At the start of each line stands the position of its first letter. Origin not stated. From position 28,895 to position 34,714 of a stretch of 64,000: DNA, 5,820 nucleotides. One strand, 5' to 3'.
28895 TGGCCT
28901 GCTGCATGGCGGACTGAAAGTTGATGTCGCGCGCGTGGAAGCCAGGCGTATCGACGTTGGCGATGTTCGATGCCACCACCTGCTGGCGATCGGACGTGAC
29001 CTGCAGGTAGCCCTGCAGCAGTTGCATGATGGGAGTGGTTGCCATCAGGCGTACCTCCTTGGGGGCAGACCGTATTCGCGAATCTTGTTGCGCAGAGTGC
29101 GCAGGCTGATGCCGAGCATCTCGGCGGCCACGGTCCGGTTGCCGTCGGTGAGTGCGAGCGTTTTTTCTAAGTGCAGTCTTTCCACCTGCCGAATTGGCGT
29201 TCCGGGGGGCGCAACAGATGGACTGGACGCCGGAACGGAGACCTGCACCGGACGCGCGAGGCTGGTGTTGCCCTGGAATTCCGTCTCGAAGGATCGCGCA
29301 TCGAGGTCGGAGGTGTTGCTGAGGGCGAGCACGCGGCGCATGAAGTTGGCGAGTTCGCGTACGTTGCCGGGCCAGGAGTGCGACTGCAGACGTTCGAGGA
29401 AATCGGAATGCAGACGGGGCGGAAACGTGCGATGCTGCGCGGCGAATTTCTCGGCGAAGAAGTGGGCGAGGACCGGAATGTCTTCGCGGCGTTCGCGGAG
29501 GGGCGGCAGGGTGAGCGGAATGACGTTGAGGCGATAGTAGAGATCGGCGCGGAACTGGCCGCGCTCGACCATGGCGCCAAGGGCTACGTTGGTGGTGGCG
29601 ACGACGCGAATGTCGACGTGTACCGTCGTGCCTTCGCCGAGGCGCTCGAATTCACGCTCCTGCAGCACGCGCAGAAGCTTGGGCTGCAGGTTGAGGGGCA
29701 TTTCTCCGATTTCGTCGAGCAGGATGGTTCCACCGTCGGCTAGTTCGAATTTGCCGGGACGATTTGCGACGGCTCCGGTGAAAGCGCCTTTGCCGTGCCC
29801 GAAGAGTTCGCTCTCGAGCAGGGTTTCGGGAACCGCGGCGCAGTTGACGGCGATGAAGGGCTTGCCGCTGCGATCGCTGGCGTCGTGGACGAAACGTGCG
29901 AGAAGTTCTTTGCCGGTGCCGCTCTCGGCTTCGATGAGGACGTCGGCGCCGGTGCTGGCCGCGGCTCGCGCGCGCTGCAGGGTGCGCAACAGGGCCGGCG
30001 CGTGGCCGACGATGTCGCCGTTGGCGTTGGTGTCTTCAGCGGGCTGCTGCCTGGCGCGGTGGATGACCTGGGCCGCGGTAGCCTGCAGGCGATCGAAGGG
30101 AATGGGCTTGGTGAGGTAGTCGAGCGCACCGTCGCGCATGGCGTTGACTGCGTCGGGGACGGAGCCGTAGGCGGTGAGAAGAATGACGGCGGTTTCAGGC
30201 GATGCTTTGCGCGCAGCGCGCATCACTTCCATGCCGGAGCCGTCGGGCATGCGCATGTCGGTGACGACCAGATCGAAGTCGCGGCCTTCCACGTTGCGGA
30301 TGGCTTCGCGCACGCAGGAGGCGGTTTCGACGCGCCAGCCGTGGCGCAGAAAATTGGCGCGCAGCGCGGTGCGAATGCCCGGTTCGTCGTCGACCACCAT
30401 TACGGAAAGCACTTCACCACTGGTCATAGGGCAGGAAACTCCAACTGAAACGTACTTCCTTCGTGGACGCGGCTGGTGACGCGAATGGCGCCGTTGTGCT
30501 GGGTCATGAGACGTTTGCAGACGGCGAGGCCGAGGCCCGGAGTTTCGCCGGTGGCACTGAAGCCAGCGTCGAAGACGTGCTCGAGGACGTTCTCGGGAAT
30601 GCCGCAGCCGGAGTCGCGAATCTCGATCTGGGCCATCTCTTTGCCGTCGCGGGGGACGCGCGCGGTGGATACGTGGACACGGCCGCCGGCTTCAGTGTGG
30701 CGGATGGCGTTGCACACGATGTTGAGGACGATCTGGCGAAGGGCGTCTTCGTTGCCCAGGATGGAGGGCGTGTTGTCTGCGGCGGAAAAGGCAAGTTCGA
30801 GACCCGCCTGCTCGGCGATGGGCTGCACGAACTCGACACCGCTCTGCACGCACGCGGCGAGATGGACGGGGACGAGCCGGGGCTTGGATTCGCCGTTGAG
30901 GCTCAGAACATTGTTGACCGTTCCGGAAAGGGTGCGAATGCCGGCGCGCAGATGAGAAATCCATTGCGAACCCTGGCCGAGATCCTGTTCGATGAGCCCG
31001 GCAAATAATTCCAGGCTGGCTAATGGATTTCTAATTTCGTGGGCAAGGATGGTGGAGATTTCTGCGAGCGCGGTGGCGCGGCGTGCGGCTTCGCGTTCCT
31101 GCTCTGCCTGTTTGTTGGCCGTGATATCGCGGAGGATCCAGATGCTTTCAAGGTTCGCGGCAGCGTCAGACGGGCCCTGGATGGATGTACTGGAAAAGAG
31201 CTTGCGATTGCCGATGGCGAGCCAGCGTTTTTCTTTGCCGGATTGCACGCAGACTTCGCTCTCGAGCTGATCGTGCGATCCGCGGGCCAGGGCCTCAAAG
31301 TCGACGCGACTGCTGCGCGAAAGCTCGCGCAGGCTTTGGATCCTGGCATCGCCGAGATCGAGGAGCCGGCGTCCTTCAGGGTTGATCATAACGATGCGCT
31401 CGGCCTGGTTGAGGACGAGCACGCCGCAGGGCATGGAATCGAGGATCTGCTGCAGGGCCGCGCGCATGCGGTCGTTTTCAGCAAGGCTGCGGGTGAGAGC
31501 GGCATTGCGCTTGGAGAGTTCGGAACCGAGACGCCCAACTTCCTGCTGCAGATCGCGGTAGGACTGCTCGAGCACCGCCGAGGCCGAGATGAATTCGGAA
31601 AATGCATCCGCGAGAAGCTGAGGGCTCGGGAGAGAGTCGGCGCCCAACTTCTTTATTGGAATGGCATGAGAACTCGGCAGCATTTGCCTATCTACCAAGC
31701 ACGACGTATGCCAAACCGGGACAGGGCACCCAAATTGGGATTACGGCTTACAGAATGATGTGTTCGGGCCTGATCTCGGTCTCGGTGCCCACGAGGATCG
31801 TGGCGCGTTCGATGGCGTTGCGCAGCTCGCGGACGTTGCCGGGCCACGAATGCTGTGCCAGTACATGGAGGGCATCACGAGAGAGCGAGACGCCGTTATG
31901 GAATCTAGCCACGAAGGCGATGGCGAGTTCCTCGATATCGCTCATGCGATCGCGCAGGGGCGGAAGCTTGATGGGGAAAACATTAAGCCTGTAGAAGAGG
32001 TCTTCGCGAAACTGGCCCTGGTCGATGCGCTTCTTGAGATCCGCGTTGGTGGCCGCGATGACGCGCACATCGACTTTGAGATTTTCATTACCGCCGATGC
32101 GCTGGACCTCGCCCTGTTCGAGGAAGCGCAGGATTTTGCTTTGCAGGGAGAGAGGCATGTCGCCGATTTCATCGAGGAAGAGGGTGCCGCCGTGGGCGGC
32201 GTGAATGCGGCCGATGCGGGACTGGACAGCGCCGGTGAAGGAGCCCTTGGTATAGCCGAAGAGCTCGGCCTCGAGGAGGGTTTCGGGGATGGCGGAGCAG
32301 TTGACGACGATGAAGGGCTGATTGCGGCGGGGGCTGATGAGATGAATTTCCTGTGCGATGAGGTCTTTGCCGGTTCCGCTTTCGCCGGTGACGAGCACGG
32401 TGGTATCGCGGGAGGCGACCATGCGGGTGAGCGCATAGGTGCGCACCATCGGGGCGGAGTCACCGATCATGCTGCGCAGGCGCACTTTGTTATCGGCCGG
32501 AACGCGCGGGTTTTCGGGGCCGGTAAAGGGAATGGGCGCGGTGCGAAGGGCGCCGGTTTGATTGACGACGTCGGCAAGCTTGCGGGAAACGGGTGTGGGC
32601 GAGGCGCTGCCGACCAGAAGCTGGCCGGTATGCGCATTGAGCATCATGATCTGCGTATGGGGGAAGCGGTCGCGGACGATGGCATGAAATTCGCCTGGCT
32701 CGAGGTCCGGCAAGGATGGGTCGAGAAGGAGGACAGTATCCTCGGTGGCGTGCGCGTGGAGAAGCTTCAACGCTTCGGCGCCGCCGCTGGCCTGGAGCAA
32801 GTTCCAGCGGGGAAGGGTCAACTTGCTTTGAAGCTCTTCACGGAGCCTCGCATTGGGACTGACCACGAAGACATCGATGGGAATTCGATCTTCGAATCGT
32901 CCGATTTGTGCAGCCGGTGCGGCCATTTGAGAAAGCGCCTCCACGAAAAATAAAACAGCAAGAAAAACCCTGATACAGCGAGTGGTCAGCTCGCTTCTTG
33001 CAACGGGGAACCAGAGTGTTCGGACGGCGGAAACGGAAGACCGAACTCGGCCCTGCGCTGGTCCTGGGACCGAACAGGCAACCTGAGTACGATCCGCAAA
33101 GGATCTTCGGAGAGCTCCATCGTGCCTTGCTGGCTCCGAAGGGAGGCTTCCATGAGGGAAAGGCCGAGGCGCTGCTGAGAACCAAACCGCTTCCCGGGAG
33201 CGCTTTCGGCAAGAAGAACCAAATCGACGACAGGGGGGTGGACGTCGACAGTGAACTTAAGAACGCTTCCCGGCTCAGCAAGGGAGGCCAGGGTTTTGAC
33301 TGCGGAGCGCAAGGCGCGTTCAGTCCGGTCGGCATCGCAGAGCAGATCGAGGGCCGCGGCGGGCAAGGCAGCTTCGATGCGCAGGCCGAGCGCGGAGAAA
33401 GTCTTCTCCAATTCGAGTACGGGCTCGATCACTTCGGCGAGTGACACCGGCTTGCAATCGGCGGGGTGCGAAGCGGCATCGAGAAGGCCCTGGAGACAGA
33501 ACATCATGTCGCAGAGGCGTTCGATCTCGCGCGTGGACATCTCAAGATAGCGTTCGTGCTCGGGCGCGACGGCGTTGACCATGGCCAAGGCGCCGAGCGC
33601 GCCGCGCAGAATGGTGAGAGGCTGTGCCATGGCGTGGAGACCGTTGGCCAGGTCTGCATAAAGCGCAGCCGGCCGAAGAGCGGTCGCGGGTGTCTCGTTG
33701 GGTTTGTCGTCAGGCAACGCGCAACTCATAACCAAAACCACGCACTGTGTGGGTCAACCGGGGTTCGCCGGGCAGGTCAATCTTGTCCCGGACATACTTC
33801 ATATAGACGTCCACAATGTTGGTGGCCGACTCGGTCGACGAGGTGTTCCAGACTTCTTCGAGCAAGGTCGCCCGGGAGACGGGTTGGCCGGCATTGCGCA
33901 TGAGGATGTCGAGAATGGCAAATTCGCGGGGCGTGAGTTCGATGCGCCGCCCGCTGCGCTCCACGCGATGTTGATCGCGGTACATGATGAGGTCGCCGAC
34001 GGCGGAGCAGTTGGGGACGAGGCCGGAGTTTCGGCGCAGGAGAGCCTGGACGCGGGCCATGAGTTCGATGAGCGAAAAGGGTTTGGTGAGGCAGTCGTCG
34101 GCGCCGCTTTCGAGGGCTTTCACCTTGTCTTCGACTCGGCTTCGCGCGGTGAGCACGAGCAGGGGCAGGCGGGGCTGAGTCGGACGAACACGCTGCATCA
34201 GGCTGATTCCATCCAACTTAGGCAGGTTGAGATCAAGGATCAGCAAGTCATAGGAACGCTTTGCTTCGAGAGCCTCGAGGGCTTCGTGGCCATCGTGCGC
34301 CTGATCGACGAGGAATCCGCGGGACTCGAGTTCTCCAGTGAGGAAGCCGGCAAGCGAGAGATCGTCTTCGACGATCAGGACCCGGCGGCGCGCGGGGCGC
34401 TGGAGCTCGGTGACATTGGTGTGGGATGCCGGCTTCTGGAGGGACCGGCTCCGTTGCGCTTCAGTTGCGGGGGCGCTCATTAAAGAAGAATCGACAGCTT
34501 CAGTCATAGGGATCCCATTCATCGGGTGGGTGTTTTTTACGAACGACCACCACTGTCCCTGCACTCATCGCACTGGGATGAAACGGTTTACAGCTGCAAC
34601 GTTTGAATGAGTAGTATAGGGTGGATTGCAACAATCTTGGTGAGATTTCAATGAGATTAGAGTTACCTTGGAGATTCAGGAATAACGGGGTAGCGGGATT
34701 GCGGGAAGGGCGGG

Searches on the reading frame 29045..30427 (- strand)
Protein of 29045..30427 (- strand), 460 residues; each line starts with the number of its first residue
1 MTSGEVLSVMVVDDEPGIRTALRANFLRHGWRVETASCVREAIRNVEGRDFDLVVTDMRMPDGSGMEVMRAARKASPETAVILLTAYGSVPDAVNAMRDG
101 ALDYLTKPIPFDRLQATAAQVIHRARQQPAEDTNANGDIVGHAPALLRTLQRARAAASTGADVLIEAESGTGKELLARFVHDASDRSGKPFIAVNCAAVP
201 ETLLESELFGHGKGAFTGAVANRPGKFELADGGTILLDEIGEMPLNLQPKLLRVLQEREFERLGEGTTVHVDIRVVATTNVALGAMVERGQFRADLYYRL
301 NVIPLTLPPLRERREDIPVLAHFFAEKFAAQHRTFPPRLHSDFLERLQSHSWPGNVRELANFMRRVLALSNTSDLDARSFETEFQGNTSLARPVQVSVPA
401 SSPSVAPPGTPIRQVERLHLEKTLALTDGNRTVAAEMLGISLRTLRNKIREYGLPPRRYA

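Call 41: search_protein_families(library=pfam, proteins=[window:29045-30427:-], max_evalue=0.001)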
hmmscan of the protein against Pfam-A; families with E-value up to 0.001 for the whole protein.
window:29045-30427:- (460 aa): 6 families
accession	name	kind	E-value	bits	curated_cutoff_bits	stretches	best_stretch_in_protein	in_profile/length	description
PF00158.32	Sigma54_activat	-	3.4e-68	229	20.2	1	139-305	1-167/168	Sigma-54 interaction domain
PF00072.30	Response_reg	-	9.6e-27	93.8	30.2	1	9-117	1-109/111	Response regulator receiver domain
PF25601.1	AAA_lid_14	-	9e-22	77.1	27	1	311-389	1-79/87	AAA+ ATPase lid domain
PF14532.12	Sigma54_activ_2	-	4.5e-16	59.8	25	1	141-310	2-138/138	Sigma-54 interaction domain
PF02954.25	HTH_8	-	4.5e-13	49.1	22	1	412-452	2-42/42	Bacterial regulatory protein, Fis family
PF07728.20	AAA_5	-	2.3e-06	28.1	22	1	163-282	2-124/139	AAA domain (dynein-related subfamily)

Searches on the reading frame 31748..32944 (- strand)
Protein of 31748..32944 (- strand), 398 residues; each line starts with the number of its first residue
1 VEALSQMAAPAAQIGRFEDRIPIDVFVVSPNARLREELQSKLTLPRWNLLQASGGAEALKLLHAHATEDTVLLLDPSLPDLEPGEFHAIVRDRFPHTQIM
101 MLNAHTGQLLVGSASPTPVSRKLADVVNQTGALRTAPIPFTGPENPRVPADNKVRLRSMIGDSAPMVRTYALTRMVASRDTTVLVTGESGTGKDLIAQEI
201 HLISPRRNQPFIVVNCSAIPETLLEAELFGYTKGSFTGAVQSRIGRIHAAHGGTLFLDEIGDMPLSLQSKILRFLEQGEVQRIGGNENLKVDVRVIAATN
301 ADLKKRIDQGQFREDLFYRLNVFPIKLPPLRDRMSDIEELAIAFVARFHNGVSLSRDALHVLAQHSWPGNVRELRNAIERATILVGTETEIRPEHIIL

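Call 16: search_protein_families(library=pfam, proteins=[window:31748-32944:-], max_evalue=0.001)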
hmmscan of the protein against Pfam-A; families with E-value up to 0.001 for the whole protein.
window:31748-32944:- (398 aa): 10 families
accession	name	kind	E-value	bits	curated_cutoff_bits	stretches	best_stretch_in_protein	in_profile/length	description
PF00158.32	Sigma54_activat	-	1.4e-70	236.8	20.2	1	159-325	1-167/168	Sigma-54 interaction domain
PF14532.12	Sigma54_activ_2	-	9e-19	68.5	25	1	161-330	2-138/138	Sigma-54 interaction domain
PF25601.1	AAA_lid_14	-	1.1e-16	60.8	27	1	331-396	1-70/87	AAA+ ATPase lid domain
PF07728.20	AAA_5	-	3.1e-07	30.9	22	1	183-301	2-123/139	AAA domain (dynein-related subfamily)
PF01078.27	Mg_chelatase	-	4.5e-07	29.9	20.3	0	238-300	93-157/207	Magnesium chelatase, subunit ChlI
PF07724.20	AAA_2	-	9.8e-06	26.1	27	1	182-311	5-135/166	AAA domain (Cdc48 subfamily)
PF12775.13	AAA_7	-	0.00037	20.5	25.8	1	151-218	4-71/181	P-loop containing dynein motor region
PF00493.29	MCM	-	0.00046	19.8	23.3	1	179-303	56-175/224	MCM P-loop domain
PF00004.35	AAA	-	0.00052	20.9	21.2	0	183-310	1-117/131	ATPase family associated with various cellular activities (AAA)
PF01750.23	HycI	-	0.00072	19.9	23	0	33-108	2-77/130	Hydrogenase maturation protease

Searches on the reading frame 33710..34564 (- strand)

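Call 16: search_protein_families(library=pfam, proteins=[window:33710-34564:-], max_evalue=0.001)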
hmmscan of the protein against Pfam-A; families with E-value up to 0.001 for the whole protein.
window:33710-34564:- (284 aa): 2 families
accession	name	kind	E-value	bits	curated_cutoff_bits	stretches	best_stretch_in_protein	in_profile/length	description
PF00072.30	Response_reg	-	5.7e-28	97.7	30.2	1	62-173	1-111/111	Response regulator receiver domain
PF00486.34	Trans_reg_C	-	1e-23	83.7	26.2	1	205-281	1-77/77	Transcriptional regulatory protein, C terminal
